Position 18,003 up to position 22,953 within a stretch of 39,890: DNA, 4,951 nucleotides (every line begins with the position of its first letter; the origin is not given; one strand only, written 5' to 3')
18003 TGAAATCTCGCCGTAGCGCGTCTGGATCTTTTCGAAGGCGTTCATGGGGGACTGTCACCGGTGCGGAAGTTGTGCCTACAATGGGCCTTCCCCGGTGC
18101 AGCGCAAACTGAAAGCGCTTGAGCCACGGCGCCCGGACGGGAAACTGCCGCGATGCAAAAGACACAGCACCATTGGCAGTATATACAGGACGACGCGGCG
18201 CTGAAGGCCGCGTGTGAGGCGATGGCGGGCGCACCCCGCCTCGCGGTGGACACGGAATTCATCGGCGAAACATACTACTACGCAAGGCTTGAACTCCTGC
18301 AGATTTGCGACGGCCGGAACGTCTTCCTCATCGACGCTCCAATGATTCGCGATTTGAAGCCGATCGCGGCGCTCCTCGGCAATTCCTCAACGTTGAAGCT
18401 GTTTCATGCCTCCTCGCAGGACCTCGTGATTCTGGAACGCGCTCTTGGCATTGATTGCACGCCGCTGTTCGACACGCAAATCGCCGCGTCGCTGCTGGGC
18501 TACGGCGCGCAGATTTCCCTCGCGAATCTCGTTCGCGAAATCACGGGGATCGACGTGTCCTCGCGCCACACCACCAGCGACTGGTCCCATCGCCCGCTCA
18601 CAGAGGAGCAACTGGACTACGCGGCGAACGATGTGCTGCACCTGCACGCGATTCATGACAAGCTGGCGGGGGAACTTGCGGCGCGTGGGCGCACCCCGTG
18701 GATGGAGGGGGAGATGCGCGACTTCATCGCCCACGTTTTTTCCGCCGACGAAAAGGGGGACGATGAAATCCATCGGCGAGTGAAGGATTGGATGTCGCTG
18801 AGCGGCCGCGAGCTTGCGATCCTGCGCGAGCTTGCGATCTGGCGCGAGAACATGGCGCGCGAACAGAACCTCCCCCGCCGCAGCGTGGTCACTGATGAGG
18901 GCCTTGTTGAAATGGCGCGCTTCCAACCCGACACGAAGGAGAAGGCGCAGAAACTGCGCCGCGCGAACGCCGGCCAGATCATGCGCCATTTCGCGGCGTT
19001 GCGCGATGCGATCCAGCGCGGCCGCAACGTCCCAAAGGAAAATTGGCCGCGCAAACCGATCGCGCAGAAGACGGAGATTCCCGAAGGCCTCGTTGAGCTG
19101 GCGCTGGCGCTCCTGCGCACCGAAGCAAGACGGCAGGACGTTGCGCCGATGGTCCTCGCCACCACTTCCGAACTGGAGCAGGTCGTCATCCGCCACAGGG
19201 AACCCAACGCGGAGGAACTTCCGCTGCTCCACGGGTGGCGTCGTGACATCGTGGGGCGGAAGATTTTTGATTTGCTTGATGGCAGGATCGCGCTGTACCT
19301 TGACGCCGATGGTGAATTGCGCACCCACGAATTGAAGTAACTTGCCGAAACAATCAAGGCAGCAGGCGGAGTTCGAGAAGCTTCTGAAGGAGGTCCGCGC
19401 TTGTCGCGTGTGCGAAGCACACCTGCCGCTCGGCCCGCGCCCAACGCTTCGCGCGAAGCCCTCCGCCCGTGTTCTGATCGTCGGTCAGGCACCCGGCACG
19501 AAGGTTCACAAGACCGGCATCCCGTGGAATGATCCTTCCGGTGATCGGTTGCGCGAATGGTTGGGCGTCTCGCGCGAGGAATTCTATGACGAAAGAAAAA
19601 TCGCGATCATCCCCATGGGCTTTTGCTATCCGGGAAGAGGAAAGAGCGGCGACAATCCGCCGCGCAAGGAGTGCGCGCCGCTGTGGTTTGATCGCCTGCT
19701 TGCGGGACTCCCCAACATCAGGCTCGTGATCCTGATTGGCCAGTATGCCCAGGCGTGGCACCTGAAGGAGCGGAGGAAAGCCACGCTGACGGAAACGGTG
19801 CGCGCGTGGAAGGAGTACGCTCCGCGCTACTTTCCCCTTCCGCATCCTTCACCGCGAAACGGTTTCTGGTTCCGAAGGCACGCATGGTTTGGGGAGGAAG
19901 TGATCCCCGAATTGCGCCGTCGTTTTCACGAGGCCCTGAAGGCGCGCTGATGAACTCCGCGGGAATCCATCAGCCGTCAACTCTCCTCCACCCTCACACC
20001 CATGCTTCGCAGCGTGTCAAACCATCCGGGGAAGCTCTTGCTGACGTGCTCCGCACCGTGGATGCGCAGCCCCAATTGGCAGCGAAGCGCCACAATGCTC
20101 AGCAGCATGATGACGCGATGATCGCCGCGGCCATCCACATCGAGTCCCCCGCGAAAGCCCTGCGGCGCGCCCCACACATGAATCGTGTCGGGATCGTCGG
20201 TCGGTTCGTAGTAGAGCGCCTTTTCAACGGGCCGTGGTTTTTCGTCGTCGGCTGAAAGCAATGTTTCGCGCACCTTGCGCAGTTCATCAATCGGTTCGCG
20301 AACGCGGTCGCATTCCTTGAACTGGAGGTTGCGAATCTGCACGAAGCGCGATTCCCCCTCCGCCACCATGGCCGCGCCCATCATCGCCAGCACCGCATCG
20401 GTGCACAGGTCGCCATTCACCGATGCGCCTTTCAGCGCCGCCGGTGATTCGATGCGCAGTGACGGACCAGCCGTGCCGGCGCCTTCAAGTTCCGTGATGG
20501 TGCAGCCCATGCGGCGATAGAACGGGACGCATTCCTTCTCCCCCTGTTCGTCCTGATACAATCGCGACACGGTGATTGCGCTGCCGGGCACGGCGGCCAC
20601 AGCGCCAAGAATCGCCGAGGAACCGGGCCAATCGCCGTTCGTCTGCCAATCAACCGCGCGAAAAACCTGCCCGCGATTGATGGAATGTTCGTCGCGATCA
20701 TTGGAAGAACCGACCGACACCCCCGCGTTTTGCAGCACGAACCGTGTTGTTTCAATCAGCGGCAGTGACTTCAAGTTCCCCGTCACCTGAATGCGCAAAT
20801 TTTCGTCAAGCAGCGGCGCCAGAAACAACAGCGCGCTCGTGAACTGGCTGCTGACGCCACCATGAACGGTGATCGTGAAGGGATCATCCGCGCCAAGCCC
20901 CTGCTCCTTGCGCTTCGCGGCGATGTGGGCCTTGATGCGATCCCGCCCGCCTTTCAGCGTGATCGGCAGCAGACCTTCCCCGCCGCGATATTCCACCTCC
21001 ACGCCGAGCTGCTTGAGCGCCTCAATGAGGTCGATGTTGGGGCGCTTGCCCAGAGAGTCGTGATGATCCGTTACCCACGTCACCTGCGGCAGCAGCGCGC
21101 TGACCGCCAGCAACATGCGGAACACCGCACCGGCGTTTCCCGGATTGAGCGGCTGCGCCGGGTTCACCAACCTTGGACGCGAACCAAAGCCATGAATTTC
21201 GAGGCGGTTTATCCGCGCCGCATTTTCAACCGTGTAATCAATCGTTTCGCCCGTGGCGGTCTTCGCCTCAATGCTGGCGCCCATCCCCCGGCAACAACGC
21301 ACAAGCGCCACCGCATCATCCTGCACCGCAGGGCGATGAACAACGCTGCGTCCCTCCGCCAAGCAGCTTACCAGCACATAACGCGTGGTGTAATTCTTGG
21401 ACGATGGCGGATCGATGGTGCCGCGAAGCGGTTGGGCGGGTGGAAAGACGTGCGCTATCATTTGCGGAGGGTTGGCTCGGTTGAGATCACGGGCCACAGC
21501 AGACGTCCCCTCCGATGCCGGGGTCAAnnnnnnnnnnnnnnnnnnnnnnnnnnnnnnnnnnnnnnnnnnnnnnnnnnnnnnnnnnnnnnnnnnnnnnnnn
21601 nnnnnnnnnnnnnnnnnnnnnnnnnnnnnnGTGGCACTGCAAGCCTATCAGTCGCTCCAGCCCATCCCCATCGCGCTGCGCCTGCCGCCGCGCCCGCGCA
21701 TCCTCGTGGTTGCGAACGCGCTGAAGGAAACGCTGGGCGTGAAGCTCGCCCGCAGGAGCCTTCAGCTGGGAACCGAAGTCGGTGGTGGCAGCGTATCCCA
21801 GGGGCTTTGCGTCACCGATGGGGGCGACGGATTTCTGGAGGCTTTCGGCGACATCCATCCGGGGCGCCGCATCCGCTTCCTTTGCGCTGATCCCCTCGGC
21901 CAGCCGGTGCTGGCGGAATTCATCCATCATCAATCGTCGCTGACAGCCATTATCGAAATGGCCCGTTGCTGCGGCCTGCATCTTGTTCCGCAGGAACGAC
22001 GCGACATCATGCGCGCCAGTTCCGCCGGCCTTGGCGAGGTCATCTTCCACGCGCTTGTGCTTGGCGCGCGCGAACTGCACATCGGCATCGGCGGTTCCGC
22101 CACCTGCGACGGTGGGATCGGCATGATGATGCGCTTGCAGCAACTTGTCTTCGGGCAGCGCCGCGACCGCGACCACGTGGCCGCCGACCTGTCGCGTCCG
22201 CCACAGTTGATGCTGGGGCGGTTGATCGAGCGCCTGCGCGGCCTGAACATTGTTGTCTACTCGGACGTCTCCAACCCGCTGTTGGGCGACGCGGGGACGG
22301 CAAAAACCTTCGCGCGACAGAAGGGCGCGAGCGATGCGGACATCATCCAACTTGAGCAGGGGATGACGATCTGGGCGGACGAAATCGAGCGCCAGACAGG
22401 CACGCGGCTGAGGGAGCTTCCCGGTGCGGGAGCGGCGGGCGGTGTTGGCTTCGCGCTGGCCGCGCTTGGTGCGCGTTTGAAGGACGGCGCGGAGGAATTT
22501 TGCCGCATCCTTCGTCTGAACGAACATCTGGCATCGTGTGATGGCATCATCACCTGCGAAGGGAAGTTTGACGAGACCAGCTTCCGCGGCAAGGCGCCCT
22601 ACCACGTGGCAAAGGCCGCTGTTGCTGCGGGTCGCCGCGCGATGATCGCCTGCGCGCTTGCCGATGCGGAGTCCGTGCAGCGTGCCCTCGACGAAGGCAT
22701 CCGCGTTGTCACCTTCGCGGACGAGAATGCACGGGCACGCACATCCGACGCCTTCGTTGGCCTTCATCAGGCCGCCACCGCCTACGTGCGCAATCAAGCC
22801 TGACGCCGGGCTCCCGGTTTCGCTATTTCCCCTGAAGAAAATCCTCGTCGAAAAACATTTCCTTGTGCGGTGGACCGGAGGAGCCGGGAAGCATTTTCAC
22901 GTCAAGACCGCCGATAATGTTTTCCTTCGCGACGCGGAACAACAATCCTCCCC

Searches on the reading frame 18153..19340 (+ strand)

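Call 22: search_protein_families(library=pfam, proteins=[window:18153-19340:+], max_evalue=0.001)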
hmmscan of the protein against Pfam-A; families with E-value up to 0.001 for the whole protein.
window:18153-19340:+ (395 aa): 2 families
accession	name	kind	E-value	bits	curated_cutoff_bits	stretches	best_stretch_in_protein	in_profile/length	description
PF01612.26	DNA_pol_A_exo1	-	3.1e-40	138.2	23.6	1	9-175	2-172/173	3'-5' exonuclease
PF00570.28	HRDC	-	7.6e-14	51.9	23.8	1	220-284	1-65/68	HRDC domain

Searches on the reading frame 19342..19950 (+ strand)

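Call 22: search_protein_families(library=pfam, proteins=[window:19342-19950:+], max_evalue=0.001)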
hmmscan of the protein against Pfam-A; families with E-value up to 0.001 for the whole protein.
window:19342-19950:+ (202 aa): 1 family
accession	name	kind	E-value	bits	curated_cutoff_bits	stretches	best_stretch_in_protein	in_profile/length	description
PF03167.25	UDG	-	2.7e-24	86.3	24.3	1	39-192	5-141/141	Uracil DNA glycosylase superfamily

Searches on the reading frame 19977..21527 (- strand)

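Call 22: search_protein_families(library=pfam, proteins=[window:19977-21527:-], max_evalue=0.001)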
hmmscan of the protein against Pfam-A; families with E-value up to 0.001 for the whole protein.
window:19977-21527:- (516 aa): 1 family
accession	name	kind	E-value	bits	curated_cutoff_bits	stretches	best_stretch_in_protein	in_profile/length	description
PF00275.25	EPSP_synthase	-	9e-48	163.4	22.8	1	31-506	4-417/417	EPSP synthase (3-phosphoshikimate 1-carboxyvinyltransferase)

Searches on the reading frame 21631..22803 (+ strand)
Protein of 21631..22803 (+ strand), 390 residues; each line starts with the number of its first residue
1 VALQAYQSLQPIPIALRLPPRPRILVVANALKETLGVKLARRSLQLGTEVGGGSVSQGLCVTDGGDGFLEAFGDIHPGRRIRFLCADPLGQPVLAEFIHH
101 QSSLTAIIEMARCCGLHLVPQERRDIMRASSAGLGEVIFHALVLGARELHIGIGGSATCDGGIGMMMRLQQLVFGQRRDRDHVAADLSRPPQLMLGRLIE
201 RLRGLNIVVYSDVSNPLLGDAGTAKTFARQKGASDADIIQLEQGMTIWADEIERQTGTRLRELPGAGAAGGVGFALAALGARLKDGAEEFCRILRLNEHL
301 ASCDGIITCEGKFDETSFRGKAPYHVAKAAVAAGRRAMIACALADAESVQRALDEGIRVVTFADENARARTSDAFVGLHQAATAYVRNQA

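Call 22: search_protein_families(library=pfam, proteins=[window:21631-22803:+], max_evalue=0.001)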
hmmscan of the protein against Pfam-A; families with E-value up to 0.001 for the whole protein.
window:21631-22803:+ (390 aa): 1 family
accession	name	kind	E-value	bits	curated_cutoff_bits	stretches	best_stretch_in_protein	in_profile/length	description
PF02595.20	Gly_kinase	-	7.5e-83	278.9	23.3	1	24-361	1-340/372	Glycerate kinase family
